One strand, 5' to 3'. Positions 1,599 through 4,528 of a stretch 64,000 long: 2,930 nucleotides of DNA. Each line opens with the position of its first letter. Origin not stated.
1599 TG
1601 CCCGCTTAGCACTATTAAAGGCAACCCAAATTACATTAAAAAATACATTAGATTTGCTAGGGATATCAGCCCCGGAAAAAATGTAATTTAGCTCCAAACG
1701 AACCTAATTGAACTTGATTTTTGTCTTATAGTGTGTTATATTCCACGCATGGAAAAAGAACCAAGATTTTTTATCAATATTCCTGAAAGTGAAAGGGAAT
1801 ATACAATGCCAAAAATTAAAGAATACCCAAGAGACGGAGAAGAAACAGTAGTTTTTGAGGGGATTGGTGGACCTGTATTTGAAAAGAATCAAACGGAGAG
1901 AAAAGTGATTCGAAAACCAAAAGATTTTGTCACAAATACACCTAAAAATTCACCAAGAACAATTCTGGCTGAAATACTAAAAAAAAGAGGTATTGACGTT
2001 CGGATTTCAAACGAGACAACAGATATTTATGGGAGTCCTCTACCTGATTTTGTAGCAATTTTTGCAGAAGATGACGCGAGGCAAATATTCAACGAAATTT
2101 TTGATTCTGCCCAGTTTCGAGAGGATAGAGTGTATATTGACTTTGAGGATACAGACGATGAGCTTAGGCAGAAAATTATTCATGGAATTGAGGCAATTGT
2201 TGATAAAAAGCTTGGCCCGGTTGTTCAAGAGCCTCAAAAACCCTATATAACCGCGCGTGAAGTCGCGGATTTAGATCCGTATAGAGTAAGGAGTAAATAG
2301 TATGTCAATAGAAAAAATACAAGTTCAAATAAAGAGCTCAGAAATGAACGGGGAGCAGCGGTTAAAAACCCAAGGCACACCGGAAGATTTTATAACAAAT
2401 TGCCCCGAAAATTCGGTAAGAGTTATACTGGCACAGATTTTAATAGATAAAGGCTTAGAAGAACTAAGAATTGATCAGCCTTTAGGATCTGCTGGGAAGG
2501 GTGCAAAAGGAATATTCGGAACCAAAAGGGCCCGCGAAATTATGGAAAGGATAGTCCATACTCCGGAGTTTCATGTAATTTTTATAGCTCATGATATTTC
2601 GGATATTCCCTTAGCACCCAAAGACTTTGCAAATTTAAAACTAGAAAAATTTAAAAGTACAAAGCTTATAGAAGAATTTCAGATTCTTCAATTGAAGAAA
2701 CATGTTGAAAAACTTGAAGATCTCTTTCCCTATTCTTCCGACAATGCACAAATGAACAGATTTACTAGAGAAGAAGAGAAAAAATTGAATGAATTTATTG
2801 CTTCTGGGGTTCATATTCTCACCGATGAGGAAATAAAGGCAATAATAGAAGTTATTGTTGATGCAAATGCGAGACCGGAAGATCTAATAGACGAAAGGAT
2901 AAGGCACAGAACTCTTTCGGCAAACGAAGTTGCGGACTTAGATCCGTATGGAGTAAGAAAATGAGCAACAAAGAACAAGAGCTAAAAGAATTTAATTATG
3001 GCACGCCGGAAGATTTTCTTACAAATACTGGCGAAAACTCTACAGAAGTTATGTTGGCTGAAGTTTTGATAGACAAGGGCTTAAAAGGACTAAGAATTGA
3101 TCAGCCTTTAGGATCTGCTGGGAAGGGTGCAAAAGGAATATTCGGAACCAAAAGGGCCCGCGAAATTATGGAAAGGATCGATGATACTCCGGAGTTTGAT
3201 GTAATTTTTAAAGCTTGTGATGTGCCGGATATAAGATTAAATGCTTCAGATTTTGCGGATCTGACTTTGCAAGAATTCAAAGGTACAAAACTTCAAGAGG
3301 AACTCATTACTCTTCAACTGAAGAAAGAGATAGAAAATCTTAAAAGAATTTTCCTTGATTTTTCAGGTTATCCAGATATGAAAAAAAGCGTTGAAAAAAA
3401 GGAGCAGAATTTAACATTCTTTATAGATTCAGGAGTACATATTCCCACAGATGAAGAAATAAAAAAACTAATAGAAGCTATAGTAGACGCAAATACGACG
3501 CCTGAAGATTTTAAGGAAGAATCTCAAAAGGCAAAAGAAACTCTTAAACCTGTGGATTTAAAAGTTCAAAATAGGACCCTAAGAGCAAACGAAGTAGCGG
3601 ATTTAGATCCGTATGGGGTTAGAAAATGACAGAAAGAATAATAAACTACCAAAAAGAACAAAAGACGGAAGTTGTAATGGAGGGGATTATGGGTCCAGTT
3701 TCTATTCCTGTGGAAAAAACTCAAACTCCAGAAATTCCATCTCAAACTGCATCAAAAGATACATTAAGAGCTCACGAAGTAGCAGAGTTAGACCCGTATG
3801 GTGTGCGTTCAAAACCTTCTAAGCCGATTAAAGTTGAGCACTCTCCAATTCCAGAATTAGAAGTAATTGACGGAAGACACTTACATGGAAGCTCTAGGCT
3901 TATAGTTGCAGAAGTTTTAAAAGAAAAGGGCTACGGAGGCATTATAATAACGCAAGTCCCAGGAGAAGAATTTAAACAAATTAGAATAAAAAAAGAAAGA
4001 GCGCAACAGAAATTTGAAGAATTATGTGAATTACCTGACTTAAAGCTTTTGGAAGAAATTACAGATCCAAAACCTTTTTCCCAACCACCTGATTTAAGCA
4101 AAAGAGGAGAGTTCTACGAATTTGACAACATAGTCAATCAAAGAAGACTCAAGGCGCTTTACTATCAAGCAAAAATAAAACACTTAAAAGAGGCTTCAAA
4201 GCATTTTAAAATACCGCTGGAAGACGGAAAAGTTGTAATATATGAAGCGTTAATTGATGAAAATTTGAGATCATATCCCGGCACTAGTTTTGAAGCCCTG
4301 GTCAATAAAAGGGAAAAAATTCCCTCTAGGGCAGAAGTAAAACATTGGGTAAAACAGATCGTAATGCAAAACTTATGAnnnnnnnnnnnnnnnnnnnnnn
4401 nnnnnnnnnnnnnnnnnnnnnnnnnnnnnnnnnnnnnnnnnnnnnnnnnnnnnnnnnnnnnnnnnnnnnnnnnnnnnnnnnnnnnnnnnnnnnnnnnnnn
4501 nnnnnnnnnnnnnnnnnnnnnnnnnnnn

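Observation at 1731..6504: Motif marks module boundaries in a six-gene tandem array with ATGA overlaps and gene fission/fusion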

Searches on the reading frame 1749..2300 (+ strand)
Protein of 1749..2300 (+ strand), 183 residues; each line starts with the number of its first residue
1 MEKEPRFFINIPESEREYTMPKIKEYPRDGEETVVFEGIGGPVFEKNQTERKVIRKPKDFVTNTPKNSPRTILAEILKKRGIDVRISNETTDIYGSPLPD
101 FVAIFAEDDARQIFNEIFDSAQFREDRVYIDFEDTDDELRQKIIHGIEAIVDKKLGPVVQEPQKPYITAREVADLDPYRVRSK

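Call 4: search_protein_families(library=pfam, proteins=[window:1749-2300:+], max_evalue=1)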
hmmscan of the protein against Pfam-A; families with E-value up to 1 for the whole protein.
window:1749-2300:+ (183 aa): 0 families

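Call 6: search_protein_families(library=ncbifam, proteins=[window:1749-2300:+], max_evalue=1)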
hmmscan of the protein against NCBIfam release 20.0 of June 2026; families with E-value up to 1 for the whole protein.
window:1749-2300:+ (183 aa): 0 families

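Call 70: search_protein_families(library=phrogs, proteins=[window:1749-2300:+], max_evalue=0.01)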
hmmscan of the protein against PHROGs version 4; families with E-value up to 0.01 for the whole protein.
window:1749-2300:+ (183 aa): 0 families

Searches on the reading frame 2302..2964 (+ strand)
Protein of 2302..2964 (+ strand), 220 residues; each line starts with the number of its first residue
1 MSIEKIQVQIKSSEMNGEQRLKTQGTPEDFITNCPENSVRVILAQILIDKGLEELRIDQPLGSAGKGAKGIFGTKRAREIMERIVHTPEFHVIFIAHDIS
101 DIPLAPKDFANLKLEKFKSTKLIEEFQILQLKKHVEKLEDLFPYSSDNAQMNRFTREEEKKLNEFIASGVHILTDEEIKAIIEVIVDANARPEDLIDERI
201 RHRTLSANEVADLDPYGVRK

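Call 4: search_protein_families(library=pfam, proteins=[window:2302-2964:+], max_evalue=1)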
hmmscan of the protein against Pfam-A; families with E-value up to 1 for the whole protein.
window:2302-2964:+ (220 aa): 1 family
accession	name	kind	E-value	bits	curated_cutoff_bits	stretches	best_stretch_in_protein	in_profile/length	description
PF03486.20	HI0933_like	-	0.16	11.9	50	1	107-179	67-133/244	HI0933-like protein Rossmann domain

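Call 6: search_protein_families(library=ncbifam, proteins=[window:2302-2964:+], max_evalue=1)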
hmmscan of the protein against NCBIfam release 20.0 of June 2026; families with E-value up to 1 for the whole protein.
window:2302-2964:+ (220 aa): 1 family
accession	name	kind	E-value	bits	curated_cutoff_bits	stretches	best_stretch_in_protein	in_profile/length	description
TIGR00275.1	TIGR00275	subfamily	0.14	11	183.8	1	107-181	64-132/401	aminoacetone oxidase family FAD-binding enzyme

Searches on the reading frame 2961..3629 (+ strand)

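Call 4: search_protein_families(library=pfam, proteins=[window:2961-3629:+], max_evalue=1)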
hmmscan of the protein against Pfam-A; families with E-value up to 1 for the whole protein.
window:2961-3629:+ (222 aa): 6 families
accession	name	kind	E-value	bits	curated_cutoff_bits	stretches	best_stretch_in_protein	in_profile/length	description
PF07531.19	TAFH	-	0.0065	16.9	27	1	163-191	23-51/90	NHR1 homology to TAF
PF24219.2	DUF7438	-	0.01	16.6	25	0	165-184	7-28/57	Family of unknown function (DUF7438)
PF12879.12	SICA_C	-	0.054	13.9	22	1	79-114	79-113/145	SICA C-terminal inner membrane domain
PF23469.1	KH_12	-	0.11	13.2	27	1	140-175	44-79/92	KH-domain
PF12828.12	PXB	-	0.13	12.7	27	1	103-148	5-51/127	PX-associated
PF21606.3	BgaA-like_CBM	-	0.19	12.2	27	1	141-185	57-99/160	Beta-galactosidase-like, Galactose-binding domain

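Call 6: search_protein_families(library=ncbifam, proteins=[window:2961-3629:+], max_evalue=1)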
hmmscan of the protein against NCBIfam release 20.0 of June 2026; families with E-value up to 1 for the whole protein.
window:2961-3629:+ (222 aa): 2 families
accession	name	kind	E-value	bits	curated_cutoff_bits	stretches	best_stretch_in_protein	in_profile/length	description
NF045705.1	SurfProtP46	equivalog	0.025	13.3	800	1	119-210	295-388/412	surface antigen P46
TIGR02187.2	PDO_seleno_TRX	equivalog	0.075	12.4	185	1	161-202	92-134/209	protein disulfide oxidoreductase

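Call 70: search_protein_families(library=phrogs, proteins=[window:2961-3629:+], max_evalue=0.01)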
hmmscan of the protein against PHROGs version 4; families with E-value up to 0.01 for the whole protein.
window:2961-3629:+ (222 aa): 1 family
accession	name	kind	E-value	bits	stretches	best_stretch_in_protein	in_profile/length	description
phrog_653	-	unknown function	0.0021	19.4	0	133-157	34-58/61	-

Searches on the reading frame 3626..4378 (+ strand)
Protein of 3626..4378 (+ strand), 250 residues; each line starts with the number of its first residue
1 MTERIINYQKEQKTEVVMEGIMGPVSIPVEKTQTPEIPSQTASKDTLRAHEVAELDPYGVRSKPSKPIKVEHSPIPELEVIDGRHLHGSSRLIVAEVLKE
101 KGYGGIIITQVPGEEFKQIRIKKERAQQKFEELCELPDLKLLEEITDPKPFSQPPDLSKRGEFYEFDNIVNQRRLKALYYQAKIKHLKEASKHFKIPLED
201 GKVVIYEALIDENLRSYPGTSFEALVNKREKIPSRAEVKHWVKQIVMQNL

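Call 4: search_protein_families(library=pfam, proteins=[window:3626-4378:+], max_evalue=1)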
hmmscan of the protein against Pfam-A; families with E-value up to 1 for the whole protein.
window:3626-4378:+ (250 aa): 1 family
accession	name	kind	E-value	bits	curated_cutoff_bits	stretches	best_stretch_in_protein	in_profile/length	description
PF23984.1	DUF7307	-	0.099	13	27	1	95-177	77-100/129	Pam3 gp33-like protein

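Call 6: search_protein_families(library=ncbifam, proteins=[window:3626-4378:+], max_evalue=1)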
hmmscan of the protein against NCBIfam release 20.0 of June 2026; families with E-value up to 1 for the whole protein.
window:3626-4378:+ (250 aa): 0 families

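Call 70: search_protein_families(library=phrogs, proteins=[window:3626-4378:+], max_evalue=0.01)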
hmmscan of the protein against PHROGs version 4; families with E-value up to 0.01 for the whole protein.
window:3626-4378:+ (250 aa): 0 families
